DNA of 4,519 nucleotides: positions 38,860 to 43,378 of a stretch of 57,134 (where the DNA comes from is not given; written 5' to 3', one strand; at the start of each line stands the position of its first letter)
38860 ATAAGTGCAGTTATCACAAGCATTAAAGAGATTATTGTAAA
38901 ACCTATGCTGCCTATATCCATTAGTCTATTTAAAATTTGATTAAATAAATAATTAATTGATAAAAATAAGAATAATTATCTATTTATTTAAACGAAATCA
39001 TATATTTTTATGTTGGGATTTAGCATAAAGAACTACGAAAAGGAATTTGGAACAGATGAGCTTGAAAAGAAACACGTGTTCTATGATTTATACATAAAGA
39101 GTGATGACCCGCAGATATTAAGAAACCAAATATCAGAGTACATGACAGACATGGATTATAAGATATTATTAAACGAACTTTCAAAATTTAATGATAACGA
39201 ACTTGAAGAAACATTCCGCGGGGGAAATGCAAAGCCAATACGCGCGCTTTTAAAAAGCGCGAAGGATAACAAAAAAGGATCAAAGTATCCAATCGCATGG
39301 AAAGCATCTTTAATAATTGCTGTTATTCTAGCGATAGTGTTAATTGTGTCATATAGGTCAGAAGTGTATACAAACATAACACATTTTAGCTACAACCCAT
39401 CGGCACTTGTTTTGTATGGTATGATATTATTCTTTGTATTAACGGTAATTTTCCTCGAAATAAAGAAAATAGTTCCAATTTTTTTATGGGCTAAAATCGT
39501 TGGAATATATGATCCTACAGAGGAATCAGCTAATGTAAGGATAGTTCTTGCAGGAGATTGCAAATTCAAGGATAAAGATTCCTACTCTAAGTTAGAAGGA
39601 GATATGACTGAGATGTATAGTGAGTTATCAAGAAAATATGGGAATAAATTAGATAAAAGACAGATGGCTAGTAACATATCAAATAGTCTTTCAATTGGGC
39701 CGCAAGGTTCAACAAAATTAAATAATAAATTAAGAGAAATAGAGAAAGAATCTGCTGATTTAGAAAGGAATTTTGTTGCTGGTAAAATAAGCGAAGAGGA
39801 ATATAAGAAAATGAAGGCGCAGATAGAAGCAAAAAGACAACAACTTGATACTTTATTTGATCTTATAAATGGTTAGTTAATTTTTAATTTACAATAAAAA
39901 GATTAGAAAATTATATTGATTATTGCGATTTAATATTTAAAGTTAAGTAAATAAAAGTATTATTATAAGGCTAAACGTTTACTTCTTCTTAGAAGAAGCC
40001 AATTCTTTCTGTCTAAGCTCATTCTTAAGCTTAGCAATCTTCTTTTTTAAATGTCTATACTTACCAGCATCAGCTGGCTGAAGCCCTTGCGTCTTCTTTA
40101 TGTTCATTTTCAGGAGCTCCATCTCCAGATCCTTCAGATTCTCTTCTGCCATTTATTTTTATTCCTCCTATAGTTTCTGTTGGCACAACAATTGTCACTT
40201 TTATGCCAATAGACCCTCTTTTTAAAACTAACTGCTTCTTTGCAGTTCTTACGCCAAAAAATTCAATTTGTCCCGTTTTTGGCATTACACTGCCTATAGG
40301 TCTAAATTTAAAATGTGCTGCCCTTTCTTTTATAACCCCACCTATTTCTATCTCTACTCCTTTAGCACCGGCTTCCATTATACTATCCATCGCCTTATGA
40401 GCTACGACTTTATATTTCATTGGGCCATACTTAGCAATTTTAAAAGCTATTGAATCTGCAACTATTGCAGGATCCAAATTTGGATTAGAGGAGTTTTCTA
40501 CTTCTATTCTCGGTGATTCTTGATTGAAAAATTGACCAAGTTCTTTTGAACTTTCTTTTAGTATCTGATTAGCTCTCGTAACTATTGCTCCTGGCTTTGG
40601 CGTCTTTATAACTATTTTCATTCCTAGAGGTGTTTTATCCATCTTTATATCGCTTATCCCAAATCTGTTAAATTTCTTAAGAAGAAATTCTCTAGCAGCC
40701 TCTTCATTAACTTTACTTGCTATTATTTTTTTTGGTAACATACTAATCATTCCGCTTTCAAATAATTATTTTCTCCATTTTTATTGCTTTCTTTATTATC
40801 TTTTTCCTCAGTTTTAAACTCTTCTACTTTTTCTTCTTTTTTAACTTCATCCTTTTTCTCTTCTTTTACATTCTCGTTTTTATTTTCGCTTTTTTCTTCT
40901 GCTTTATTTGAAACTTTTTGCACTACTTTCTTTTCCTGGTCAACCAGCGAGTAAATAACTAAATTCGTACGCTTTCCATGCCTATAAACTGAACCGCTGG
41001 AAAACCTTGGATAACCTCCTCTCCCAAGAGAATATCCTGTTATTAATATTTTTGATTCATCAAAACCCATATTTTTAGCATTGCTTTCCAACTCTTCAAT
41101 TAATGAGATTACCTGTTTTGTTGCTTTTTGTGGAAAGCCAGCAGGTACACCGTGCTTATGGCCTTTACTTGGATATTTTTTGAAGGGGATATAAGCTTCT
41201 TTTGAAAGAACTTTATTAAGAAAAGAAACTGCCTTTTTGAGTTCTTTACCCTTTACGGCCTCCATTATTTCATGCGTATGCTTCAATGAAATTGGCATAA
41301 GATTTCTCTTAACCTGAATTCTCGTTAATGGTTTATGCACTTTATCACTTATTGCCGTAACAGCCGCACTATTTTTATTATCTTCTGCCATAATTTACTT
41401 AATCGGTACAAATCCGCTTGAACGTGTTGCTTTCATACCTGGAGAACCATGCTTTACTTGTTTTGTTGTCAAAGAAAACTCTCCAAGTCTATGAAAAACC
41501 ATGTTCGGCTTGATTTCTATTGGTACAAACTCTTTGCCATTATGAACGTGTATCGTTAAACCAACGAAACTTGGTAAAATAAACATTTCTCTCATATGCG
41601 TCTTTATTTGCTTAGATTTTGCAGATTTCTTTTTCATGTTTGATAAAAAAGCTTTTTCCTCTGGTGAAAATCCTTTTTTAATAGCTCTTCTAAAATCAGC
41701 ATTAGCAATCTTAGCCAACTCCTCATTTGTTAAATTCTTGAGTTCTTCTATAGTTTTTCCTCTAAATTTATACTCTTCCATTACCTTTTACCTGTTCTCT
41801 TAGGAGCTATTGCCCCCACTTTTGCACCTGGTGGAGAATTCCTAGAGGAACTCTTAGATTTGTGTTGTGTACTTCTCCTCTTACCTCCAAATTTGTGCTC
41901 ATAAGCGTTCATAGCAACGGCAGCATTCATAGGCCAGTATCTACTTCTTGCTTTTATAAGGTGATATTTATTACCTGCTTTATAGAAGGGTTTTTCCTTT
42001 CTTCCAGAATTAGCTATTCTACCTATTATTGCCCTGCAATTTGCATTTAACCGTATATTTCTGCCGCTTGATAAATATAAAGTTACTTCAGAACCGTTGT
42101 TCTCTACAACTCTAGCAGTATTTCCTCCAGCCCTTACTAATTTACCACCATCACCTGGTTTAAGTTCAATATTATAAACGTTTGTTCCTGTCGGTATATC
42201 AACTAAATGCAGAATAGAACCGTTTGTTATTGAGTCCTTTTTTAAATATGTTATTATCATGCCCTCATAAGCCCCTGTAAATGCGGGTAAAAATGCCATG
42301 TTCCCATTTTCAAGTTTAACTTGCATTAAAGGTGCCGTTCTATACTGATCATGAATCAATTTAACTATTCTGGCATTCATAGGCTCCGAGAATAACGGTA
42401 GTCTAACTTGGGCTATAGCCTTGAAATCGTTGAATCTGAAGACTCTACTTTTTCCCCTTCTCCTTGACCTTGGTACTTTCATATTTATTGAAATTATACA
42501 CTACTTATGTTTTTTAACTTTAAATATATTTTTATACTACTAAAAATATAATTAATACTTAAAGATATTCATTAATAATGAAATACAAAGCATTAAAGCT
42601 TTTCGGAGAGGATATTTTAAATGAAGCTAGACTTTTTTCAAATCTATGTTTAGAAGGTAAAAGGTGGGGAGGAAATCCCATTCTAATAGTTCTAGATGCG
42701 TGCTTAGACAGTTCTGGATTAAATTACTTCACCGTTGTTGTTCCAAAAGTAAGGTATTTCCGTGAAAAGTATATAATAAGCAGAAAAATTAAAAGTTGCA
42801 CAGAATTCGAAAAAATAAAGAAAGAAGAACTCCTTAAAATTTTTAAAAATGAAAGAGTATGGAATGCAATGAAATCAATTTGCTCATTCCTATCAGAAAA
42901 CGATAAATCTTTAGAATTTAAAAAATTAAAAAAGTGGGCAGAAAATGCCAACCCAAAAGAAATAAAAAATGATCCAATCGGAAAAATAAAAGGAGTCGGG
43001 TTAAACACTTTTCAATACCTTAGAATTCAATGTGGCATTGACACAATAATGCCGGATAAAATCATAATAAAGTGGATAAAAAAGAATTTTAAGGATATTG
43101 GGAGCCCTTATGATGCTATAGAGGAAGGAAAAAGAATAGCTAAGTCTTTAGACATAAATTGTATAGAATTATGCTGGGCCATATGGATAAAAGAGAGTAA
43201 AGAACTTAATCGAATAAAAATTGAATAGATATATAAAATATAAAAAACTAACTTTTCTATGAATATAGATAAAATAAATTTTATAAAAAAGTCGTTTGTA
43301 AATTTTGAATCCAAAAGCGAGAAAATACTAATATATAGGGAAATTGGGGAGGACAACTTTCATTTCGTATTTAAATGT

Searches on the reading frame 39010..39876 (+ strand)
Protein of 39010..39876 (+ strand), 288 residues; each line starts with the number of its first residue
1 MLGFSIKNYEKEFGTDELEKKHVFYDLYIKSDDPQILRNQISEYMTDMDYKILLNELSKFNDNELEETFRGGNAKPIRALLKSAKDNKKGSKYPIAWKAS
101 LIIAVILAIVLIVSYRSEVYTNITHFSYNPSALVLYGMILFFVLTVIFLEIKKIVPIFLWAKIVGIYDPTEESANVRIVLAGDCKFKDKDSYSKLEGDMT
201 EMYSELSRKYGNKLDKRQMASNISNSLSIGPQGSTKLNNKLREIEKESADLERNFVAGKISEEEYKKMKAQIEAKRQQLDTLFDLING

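Call 17: search_protein_families(library=pfam, proteins=[window:39010-39876:+], max_evalue=0.01)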
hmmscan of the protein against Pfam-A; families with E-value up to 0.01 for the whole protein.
window:39010-39876:+ (288 aa): 2 families
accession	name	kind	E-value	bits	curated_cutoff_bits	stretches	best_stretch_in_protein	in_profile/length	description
PF18822.6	CdvA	-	0.00069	20.1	30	1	199-278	16-93/123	CdvA-like coiled-coil domain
PF05120.17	GvpG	-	0.0036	17.9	30.6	1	243-274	32-63/67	Gas vesicle protein G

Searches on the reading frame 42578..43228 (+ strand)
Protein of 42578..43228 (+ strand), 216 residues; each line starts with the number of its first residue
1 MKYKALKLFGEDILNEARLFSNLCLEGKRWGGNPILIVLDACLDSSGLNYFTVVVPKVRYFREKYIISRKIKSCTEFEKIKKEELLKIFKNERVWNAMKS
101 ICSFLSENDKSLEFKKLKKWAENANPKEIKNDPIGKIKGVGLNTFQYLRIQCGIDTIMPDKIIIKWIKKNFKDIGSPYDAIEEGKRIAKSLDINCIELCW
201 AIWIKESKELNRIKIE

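Call 89: search_protein_families(library=pfam, proteins=[window:42578-43228:+], max_evalue=0.1)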
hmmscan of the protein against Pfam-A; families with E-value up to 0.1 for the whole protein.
window:42578-43228:+ (216 aa): 2 families
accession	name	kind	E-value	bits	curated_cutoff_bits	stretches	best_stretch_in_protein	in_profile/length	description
PF08839.17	CDT1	-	0.0094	16.6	22.6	1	93-140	10-57/170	DNA replication factor CDT1 like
PF22736.1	NNH5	-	0.021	15.2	27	1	75-132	54-109/134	NACHT N-terminal Helical domain 5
